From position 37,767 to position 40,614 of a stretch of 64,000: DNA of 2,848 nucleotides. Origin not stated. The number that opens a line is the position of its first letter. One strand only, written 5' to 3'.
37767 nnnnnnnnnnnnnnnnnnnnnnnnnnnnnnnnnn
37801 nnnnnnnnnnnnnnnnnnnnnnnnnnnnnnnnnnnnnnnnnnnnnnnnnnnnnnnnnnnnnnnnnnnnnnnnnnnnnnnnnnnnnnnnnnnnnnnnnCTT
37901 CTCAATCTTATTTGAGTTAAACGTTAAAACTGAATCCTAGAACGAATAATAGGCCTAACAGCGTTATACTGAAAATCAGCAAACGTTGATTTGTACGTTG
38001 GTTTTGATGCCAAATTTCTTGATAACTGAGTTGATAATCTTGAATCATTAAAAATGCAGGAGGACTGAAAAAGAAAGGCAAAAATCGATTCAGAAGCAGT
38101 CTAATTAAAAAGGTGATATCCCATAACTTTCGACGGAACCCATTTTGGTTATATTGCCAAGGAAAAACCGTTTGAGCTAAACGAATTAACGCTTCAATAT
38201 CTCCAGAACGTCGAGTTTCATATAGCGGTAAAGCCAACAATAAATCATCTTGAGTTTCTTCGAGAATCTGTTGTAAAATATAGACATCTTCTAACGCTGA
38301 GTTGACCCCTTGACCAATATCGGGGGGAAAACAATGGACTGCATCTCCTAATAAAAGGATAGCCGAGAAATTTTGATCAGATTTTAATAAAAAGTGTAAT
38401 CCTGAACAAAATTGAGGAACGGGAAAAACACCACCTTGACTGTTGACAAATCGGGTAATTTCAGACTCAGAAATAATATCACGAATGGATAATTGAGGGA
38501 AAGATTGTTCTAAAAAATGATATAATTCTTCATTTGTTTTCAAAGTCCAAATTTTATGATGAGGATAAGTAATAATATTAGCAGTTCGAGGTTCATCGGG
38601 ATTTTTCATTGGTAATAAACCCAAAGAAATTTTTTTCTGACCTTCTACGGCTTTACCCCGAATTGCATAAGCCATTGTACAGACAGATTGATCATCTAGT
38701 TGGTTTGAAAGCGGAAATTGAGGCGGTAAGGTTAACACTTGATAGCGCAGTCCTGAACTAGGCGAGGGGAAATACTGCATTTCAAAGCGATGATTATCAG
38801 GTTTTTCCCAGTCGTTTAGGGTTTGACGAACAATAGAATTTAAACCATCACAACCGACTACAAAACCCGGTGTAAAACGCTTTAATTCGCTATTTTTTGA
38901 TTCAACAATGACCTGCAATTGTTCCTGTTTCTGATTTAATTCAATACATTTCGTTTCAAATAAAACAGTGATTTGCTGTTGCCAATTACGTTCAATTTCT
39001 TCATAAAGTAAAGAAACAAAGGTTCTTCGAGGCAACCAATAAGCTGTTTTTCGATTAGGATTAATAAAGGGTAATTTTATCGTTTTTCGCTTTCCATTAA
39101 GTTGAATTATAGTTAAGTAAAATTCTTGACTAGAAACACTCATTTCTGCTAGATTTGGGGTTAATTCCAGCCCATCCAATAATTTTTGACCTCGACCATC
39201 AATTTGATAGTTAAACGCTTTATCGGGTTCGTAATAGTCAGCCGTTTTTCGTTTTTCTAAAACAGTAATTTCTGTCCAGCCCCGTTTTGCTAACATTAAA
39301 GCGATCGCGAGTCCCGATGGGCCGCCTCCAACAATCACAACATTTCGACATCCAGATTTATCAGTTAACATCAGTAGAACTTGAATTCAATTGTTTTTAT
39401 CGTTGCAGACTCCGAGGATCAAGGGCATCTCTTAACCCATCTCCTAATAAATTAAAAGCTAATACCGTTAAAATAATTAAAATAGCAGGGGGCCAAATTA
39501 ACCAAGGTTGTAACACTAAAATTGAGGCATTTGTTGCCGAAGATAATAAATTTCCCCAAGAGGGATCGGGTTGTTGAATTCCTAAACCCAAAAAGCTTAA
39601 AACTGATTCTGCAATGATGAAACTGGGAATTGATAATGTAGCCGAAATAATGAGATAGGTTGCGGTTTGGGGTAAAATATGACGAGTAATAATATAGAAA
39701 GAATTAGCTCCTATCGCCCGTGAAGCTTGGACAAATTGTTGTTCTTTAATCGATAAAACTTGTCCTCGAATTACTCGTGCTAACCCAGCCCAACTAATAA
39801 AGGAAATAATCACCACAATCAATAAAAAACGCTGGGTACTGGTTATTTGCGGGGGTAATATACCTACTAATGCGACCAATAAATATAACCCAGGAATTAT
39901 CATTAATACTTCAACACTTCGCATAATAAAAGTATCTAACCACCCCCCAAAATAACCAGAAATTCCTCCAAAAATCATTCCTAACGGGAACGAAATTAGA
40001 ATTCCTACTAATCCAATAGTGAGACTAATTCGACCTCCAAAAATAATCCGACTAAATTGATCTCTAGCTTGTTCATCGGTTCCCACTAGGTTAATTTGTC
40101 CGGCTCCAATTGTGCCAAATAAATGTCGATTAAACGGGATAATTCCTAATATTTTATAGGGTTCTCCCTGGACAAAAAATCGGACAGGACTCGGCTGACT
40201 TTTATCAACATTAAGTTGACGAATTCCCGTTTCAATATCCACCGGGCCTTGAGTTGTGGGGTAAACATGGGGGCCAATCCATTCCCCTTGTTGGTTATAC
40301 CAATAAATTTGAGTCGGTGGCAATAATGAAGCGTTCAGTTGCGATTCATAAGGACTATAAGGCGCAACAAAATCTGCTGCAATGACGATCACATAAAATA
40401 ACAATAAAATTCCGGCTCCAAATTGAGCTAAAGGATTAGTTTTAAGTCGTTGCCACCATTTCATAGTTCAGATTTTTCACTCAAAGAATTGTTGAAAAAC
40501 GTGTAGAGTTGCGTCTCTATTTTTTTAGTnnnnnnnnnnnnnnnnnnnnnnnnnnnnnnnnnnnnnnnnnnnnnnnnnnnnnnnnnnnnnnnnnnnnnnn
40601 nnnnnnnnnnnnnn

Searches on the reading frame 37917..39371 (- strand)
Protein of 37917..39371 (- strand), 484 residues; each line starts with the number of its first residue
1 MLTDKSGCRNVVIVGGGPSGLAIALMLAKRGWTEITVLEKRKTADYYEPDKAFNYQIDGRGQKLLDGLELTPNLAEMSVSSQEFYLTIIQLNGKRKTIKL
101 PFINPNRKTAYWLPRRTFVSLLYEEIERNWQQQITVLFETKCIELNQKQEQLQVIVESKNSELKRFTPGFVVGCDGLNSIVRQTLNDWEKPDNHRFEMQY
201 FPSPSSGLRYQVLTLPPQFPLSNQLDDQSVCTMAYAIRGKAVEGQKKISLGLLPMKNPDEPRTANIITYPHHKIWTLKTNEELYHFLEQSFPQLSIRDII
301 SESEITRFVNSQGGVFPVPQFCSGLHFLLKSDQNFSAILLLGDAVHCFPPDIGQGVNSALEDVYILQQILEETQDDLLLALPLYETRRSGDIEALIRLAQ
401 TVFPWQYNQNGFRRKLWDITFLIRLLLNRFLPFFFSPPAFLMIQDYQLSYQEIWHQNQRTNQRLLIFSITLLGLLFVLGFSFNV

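Call 14: search_protein_families(library=pfam, proteins=[window:37917-39371:-], max_evalue=0.001)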
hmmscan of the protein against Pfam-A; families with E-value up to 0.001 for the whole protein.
window:37917-39371:- (484 aa): 6 families
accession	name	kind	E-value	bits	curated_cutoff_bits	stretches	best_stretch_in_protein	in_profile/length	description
PF01494.25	FAD_binding_3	-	2.1e-24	86.9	22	2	10-186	3-168/349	FAD binding domain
PF01266.30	DAO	-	1.2e-07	32.1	27.9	1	11-42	2-32/353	FAD dependent oxidoreductase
PF13738.12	Pyr_redox_3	-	2.7e-06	27.3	30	1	12-44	1-33/305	Pyridine nucleotide-disulphide oxidoreductase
PF13450.12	NAD_binding_8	-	2.2e-05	25.1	21.9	1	13-42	1-29/68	NAD(P)-binding Rossmann-like domain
PF03486.20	HI0933_like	-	0.00043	20.2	50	0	10-43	2-34/244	HI0933-like protein Rossmann domain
PF00890.30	FAD_binding_2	-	0.00057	19.6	20.4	0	11-42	2-32/414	FAD binding domain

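Call 69: search_protein_families(library=ncbifam, proteins=[window:37917-39371:-], max_evalue=0.00001)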
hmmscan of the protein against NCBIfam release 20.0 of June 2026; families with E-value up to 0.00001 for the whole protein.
window:37917-39371:- (484 aa): 49 families (the best 25 are shown)
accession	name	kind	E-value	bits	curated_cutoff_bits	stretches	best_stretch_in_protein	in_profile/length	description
NF053548.1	violacein_VioC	equivalog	8.9e-24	84.4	760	2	9-188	2-178/429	NADP-dependent violacein biosynthesis oxygenase VioC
NF004829.0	PRK06183.1-3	subfamily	1.4e-23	83.5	390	1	9-186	9-182/520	bifunctional 3-(3-hydroxy-phenyl)propionate/3-hydroxycinnamic acid hydroxylase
TIGR01988.1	Ubi-OHases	subfamily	1.7e-20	73.2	224.65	2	10-186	1-172/387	ubiquinone biosynthesis hydroxylase, UbiH/UbiF/VisC/COQ6 family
NF033623.1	urate_HpxO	equivalog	3.1e-20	72.4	500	2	338-400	278-340/381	FAD-dependent urate hydroxylase HpxO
NF005313.0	PRK06847.1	subfamily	5.3e-20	71.7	372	2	8-188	4-172/375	hypothetical protein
NF006091.0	PRK08243.1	subfamily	2e-19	69.7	351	1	10-188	4-172/393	4-hydroxybenzoate 3-monooxygenase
NF004831.0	PRK06183.1-5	equivalog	5e-19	68.1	546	2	8-185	8-177/568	bifunctional 3-(3-hydroxy-phenyl)propionate/3-hydroxycinnamic acid hydroxylase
NF005243.0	PRK06753.1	equivalog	5.2e-19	68.4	365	2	10-187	2-160/374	hypothetical protein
NF004780.0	PRK06126.1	subfamily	6e-18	64.4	445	1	9-45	9-43/552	hypothetical protein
TIGR01984.1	UbiH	equivalog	1.8e-17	63.3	392.2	1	10-186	1-169/382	2-octaprenyl-6-methoxyphenyl hydroxylase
NF006021.0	PRK08163.1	equivalog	1.9e-17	63.4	459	1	9-186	6-174/398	3-hydroxybenzoate 6-monooxygenase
NF005720.0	PRK07538.1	subfamily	4.7e-15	55.4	400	1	10-187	4-175/418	hypothetical protein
NF005612.0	PRK07364.1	equivalog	1.3e-14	53.5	487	1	10-184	20-186/415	FAD-dependent hydroxylase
NF004832.0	PRK06184.1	subfamily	1.4e-14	53.7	476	1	9-185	7-177/506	hypothetical protein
NF005951.1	PRK08020.1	equivalog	3.2e-14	52.5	590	1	10-184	4-171/388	3-demethoxyubiquinol 3-hydroxylase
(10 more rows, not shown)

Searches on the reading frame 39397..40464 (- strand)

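Call 14: search_protein_families(library=pfam, proteins=[window:39397-40464:-], max_evalue=0.001)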
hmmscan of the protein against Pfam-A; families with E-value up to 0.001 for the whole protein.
window:39397-40464:- (355 aa): 2 families
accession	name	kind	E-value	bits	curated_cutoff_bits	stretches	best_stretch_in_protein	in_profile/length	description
PF00528.27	BPD_transp_1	-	1.3e-30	106.9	26.4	1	162-351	1-181/184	Binding-protein-dependent transport system inner membrane component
PF12911.12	OppC_N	-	2.4e-12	47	23.9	1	4-50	7-53/53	N-terminal TM domain of oligopeptide transport permease C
